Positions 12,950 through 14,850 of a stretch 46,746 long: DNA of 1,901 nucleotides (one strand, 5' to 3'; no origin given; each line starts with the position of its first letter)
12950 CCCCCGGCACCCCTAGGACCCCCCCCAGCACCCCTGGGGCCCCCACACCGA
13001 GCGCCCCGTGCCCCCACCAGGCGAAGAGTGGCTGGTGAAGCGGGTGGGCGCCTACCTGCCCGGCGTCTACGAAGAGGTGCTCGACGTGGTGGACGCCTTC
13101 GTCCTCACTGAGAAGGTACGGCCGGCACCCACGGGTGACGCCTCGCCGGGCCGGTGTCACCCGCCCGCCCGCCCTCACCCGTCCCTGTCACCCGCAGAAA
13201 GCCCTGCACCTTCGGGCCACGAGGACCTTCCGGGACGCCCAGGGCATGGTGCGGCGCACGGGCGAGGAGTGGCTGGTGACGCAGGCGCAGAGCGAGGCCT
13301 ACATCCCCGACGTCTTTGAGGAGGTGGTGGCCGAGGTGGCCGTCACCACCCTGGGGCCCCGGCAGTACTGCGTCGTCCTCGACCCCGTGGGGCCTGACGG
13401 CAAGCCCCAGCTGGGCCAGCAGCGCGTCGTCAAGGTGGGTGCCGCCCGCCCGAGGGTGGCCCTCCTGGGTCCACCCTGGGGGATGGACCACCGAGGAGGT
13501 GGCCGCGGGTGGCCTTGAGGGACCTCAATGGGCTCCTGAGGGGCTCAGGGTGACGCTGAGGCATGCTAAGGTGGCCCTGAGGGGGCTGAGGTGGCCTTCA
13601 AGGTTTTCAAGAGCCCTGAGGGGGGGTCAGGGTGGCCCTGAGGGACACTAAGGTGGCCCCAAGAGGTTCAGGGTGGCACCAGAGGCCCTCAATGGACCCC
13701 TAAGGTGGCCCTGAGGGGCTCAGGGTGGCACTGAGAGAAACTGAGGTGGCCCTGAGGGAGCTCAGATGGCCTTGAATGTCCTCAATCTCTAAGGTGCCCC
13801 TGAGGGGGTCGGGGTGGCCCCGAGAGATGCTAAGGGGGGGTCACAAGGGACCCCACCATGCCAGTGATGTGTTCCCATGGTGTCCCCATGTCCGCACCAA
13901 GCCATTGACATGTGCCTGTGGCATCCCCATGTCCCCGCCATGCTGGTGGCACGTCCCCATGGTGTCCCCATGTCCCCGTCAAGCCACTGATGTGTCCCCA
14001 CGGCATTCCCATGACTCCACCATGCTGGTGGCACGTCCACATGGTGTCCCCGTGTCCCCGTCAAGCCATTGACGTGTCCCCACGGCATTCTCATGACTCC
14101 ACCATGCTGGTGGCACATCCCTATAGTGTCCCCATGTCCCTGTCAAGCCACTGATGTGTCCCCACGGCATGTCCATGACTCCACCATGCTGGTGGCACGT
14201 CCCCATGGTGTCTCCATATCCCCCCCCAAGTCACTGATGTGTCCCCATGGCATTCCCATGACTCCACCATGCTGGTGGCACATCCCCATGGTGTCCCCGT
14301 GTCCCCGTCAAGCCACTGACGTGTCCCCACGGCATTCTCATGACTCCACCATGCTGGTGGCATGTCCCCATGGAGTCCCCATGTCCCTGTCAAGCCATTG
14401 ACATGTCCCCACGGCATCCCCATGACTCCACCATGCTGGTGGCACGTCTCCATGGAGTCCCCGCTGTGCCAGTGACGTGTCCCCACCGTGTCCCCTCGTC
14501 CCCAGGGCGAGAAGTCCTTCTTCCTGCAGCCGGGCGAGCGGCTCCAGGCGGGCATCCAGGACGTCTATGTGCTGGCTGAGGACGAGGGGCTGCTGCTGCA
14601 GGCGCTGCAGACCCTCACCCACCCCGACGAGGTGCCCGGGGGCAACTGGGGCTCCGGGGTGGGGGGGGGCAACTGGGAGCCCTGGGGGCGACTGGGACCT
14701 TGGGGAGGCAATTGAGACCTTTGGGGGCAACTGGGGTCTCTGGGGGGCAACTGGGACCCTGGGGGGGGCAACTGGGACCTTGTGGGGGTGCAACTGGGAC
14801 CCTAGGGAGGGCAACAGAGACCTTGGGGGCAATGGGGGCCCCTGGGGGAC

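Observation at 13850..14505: The intron-6 138-bp array is derived from the exon-7 acceptor region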

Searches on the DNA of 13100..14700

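Call 47: search_rna_families(source=window, start=13100, end=14700, threshold=evalue, max_evalue=1)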
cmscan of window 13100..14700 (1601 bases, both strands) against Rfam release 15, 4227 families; matches with E-value up to 1: 2.
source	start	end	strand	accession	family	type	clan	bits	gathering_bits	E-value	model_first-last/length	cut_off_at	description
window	14605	14672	-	RF03437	mir-2392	Gene; miRNA;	-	21.1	90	0.71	1-84/84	no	mir-2392 microRNA precursor family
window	14151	14227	-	RF02040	HOTTIP_1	Gene; lncRNA;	-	18.1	50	0.52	1-57/57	no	HOXA transcript at the distal tip, conserved region 1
